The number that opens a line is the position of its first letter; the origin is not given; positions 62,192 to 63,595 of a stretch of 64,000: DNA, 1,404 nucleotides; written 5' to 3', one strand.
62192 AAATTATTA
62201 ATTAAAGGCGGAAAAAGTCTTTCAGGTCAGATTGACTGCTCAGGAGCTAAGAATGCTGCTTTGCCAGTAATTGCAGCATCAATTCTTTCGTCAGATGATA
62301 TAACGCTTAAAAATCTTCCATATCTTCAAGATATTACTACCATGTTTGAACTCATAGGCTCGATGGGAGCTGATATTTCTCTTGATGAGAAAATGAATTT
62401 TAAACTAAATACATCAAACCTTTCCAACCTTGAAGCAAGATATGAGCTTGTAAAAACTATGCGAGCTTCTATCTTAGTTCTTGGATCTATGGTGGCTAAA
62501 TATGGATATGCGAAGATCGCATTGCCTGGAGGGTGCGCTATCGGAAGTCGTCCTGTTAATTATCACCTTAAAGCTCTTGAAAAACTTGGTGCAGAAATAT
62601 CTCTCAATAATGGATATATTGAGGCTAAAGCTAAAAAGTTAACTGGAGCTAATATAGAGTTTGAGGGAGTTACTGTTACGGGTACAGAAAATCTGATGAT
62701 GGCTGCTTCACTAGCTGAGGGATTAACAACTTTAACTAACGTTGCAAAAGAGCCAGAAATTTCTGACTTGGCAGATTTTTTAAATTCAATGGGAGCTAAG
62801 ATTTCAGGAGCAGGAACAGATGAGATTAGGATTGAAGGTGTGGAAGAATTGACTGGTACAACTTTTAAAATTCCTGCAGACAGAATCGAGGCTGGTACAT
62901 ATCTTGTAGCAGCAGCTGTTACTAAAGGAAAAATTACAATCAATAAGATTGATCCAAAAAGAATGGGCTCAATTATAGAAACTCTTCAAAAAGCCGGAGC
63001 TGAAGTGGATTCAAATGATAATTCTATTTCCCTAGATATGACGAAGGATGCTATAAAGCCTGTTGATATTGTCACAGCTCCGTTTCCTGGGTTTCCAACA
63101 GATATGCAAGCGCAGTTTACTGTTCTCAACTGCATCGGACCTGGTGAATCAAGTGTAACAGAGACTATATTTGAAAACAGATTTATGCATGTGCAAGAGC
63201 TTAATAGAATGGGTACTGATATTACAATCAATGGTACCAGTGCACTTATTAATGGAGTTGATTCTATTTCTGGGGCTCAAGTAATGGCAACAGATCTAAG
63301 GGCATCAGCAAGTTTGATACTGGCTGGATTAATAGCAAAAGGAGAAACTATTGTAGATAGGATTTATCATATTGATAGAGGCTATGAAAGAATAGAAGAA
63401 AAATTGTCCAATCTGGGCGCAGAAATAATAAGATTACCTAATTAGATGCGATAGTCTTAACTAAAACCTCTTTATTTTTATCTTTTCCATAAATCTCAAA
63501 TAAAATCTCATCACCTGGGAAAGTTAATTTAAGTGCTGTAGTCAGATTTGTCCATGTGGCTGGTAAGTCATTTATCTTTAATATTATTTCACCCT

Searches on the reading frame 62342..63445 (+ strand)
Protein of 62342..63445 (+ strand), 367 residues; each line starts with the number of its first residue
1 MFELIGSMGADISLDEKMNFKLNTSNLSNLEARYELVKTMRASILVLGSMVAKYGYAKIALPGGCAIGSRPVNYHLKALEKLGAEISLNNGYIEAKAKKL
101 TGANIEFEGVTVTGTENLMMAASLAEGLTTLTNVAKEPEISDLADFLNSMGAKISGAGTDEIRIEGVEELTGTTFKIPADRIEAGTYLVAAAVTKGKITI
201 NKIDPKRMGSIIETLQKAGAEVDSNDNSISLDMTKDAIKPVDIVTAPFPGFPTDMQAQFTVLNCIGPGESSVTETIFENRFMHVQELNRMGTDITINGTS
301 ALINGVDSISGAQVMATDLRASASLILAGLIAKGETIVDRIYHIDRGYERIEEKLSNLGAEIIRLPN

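Call 75: search_protein_families(library=pfam, proteins=[window:62342-63445:+], max_evalue=0.00001)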
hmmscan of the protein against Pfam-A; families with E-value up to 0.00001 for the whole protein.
window:62342-63445:+ (367 aa): 1 family
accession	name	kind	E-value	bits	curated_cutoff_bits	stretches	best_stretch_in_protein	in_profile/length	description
PF00275.25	EPSP_synthase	-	1.3e-98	330.9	22.8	1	1-355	48-417/417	EPSP synthase (3-phosphoshikimate 1-carboxyvinyltransferase)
